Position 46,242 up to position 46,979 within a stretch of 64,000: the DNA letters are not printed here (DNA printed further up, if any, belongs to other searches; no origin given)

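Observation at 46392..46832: Tight tag-yiaC coupling and convergent 32-nt 3' overlap of yiaC with bisC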

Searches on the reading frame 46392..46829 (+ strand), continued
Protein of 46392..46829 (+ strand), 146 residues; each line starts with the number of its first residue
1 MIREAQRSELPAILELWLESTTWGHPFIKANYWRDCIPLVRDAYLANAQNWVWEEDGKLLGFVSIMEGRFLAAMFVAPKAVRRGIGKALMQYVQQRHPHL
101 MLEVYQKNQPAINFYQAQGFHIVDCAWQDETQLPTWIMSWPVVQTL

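Call 27: search_solved_structures(query=window:46392-46829:+, show_alignments=3, max_evalue=0.01)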
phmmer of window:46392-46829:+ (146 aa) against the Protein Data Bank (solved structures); distinct sequences matched with E-value up to 0.01: 8.
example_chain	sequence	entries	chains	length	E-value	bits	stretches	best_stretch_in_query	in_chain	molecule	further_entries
2kcw_A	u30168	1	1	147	4.8e-13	52.5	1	2-134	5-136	Uncharacterized acetyltransferase yjaB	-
9mto_A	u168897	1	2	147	2.6e-07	33.9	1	42-119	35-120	[Ribosomal protein bS18]-alanine N-acetyltransferase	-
7dqg_A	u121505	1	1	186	5.9e-06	29.5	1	28-122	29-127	Putative acetyltransferase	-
3fnc_A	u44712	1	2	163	1.3e-05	28.4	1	52-126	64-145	Putative acetyltransferase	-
5c82_A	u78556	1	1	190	0.00027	24.1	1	53-123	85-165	Nourseothricin acetyltransferase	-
7wx5_A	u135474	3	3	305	0.0039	20.4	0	71-125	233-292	N-acetyltransferase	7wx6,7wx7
6wqb_A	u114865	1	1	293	0.0053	19.9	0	49-94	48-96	N-terminal acetyltransferase, GNAT family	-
6wqc_A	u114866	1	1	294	0.0054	19.9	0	49-94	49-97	N-terminal acetyltransferase, GNAT family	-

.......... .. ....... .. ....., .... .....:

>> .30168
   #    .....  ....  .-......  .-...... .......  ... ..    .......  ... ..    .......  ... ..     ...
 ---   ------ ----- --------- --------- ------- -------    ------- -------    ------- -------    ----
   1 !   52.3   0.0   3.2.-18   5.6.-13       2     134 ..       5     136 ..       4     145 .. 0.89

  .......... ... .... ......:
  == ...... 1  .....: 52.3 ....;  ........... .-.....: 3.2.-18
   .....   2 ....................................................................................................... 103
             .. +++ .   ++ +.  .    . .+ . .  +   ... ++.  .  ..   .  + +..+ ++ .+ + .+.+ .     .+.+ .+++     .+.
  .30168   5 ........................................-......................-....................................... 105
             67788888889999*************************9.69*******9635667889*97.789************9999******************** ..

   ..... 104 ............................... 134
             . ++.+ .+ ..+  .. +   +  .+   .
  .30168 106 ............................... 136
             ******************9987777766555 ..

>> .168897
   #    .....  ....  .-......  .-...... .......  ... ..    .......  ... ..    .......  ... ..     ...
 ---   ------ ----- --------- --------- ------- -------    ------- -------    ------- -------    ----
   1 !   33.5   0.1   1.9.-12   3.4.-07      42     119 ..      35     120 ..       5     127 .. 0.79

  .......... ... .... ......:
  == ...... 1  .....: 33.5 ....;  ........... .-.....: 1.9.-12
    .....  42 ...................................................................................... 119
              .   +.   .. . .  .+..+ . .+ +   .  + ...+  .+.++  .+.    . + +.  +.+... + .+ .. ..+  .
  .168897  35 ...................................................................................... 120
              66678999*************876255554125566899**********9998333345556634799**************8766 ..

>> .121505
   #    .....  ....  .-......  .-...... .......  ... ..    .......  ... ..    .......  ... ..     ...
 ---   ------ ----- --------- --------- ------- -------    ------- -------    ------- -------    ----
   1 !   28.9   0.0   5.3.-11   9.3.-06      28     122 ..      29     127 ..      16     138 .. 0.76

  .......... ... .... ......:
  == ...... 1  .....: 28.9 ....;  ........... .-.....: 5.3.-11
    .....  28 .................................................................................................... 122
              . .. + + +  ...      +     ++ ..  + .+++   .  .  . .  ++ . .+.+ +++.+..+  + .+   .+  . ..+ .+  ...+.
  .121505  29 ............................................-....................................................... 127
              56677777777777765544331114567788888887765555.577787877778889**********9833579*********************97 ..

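Call 30: find_encoding_contigs(protein=P0102, flank=3500, max_places=1)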
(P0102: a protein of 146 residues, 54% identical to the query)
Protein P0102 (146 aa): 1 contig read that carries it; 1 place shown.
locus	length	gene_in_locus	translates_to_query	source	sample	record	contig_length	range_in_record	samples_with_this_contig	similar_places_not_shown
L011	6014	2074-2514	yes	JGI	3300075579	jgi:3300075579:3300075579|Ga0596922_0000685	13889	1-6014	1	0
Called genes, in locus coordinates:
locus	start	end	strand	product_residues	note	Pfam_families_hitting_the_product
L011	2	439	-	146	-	?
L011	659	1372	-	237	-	PF03797:Autotransporter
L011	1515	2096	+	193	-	PF03352:Adenine_glyco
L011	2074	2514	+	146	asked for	PF00583:Acetyltransf_1, PF13673:Acetyltransf_10, PF13508:Acetyltransf_7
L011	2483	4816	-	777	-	PF18364:Molybdopterin_N (weak), PF00384:Molybdopterin, PF01568:Molydop_binding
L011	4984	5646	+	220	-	PF13441:Gly-zipper_YMGG, PF13488:Gly-zipper_Omp, PF00691:OmpA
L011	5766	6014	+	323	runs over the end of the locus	PF00389:2-Hacid_dh, PF02826:2-Hacid_dh_C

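Call 31: find_encoding_contigs(protein=P0117, flank=3500, max_places=1)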
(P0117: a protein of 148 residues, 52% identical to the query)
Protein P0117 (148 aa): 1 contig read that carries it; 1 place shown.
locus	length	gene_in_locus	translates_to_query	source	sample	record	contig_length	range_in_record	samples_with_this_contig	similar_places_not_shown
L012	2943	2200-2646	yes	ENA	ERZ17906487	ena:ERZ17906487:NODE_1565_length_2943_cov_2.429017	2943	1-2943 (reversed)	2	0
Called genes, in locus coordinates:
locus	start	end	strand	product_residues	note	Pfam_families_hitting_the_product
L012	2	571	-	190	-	?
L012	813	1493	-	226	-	PF03797:Autotransporter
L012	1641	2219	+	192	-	PF03352:Adenine_glyco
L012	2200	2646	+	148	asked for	PF00583:Acetyltransf_1, PF13673:Acetyltransf_10, PF13508:Acetyltransf_7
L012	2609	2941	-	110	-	?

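Call 32: find_encoding_contigs(protein=P0051, flank=3500, max_places=1)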
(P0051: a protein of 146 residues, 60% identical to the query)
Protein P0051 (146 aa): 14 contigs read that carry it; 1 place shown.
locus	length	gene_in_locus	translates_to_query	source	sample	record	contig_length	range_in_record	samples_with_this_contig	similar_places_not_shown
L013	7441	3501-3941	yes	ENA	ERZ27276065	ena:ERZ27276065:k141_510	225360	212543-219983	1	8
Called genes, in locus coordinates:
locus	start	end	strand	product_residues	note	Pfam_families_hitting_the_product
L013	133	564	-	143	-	PF02566:OsmC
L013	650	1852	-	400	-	PF07690:MFS_1, PF13347:MFS_2 (faint), PF07690:MFS_1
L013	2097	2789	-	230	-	-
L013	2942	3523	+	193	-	PF03352:Adenine_glyco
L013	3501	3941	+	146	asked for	PF00583:Acetyltransf_1, PF13673:Acetyltransf_10, PF13508:Acetyltransf_7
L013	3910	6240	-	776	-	PF18364:Molybdopterin_N, PF00384:Molybdopterin, PF01568:Molydop_binding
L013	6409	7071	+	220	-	PF13441:Gly-zipper_YMGG, PF13488:Gly-zipper_Omp, PF00691:OmpA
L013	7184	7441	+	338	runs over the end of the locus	PF00356:LacI, PF00532:Peripla_BP_1, PF13407:Peripla_BP_4, PF13377:Peripla_BP_3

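Call 33: find_encoding_contigs(protein=P0078, flank=3500, max_places=1)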
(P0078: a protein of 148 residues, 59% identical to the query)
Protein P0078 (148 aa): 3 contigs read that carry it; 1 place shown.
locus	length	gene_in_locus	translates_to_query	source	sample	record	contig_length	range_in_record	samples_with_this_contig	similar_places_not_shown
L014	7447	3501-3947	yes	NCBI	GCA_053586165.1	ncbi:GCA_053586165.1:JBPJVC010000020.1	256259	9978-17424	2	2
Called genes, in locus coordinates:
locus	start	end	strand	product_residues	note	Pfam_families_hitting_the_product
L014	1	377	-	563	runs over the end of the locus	PF08019:EptA_B_N, PF00884:Sulfatase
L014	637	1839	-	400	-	PF07690:MFS_1, PF13347:MFS_2 (faint), PF07690:MFS_1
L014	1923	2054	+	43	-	-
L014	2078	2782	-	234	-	PF03797:Autotransporter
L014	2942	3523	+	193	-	PF03352:Adenine_glyco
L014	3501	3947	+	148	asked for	PF00583:Acetyltransf_1, PF13673:Acetyltransf_10, PF13508:Acetyltransf_7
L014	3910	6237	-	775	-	PF18364:Molybdopterin_N, PF00384:Molybdopterin, PF01568:Molydop_binding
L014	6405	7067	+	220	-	PF13441:Gly-zipper_YMGG, PF13488:Gly-zipper_Omp, PF00691:OmpA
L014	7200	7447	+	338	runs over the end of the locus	PF00356:LacI, PF00532:Peripla_BP_1, PF13407:Peripla_BP_4, PF13377:Peripla_BP_3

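Call 52: search_protein_representatives(protein=window:46392-46829:+)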
Query: 146 residues. Proteins with E-value up to 0.001 (for the whole library): 2713; up to 1e-10: 819; up to 1e-30: 13. The best 150 are listed.
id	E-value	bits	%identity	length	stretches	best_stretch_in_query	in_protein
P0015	4.3e-78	276.8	95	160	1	23-146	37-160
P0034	5.2e-61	221.4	96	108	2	79-146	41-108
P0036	1.1e-60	220.2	96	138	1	1-101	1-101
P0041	2.2e-59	216.0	94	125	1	9-107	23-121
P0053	1.5e-55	203.7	100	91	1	56-146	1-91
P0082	2.1e-51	190.2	94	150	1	1-89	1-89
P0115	1.9e-45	170.8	93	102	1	1-83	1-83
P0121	9.2e-40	152.3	96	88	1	1-71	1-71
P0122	3.1e-38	147.4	59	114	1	1-114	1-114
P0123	1.1e-37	145.6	58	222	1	27-134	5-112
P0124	5.0e-33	130.5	95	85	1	1-60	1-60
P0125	4.8e-32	127.3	83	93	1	1-72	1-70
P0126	8.3e-32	126.5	44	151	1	1-141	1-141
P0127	1.1e-30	122.8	98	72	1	1-55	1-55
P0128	1.3e-30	122.6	42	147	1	1-140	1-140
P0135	7.2e-28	113.7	42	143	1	9-142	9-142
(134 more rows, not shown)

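Call 54: find_encoding_contigs(protein=P0126, flank=3500, max_places=2)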
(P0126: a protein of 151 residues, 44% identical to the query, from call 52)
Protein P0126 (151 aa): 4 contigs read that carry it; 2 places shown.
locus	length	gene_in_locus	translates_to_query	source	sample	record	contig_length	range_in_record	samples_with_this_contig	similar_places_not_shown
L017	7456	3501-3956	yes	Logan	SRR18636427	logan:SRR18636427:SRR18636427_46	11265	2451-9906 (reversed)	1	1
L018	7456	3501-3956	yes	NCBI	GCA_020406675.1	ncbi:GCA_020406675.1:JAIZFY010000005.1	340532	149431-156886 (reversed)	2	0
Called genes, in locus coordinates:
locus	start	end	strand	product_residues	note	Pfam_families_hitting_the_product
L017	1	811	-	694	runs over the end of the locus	PF02092:tRNA_synt_2f, PF05746:DALR_1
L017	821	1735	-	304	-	PF02091:tRNA-synt_2e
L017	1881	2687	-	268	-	PF01925:TauE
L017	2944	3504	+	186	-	PF03352:Adenine_glyco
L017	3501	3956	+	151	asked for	PF13673:Acetyltransf_10, PF00583:Acetyltransf_1, PF13508:Acetyltransf_7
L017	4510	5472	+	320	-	PF00389:2-Hacid_dh, PF02826:2-Hacid_dh_C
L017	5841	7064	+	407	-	PF02463:SMC_N (faint), PF13175:AAA_15, PF13304:AAA_21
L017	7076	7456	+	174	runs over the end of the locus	-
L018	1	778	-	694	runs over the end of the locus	PF02092:tRNA_synt_2f, PF05746:DALR_1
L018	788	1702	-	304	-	PF02091:tRNA-synt_2e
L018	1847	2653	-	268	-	PF01925:TauE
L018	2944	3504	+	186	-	PF03352:Adenine_glyco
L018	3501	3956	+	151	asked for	PF13673:Acetyltransf_10, PF00583:Acetyltransf_1, PF13508:Acetyltransf_7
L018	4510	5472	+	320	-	PF00389:2-Hacid_dh, PF02826:2-Hacid_dh_C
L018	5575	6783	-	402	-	PF14486:DUF4432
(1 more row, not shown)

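Call 55: find_encoding_contigs(protein=P0128, flank=3500, max_places=2)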
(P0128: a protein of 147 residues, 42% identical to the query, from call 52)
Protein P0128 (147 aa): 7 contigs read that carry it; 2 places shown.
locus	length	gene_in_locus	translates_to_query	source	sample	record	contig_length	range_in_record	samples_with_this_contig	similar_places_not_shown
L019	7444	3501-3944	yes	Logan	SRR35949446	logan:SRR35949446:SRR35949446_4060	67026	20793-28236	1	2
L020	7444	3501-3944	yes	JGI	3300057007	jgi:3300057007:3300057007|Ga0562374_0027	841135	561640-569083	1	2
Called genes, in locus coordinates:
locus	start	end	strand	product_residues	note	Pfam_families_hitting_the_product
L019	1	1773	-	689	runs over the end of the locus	PF02092:tRNA_synt_2f, PF05746:DALR_1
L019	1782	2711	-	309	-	PF02091:tRNA-synt_2e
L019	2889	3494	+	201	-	PF03352:Adenine_glyco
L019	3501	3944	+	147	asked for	PF00583:Acetyltransf_1, PF13673:Acetyltransf_10, PF13508:Acetyltransf_7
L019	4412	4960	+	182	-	PF01169:GDT1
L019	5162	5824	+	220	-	PF13441:Gly-zipper_YMGG, PF13488:Gly-zipper_Omp, PF00691:OmpA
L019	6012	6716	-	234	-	PF00175:NAD_binding_1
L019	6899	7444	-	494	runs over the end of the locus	PF20695:UbiD_N, PF01977:UbiD, PF20696:UbiD_C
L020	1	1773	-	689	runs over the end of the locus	PF02092:tRNA_synt_2f, PF05746:DALR_1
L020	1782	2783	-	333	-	PF02091:tRNA-synt_2e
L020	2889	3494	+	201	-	PF03352:Adenine_glyco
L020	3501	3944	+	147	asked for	PF00583:Acetyltransf_1, PF13673:Acetyltransf_10, PF13508:Acetyltransf_7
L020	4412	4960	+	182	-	PF01169:GDT1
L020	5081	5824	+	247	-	PF13441:Gly-zipper_YMGG, PF13488:Gly-zipper_Omp, PF00691:OmpA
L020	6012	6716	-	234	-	PF00175:NAD_binding_1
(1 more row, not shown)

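Call 56: find_encoding_contigs(protein=P0135, flank=3500, max_places=2)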
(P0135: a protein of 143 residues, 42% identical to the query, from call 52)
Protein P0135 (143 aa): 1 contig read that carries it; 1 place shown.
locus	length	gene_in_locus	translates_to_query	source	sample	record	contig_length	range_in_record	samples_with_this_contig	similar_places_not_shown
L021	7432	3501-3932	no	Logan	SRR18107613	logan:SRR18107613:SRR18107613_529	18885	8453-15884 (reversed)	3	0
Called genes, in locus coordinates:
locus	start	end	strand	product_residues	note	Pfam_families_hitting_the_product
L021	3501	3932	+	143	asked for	-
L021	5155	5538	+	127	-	-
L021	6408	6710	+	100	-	PF13441:Gly-zipper_YMGG (weak)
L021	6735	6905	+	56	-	-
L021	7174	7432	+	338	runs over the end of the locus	-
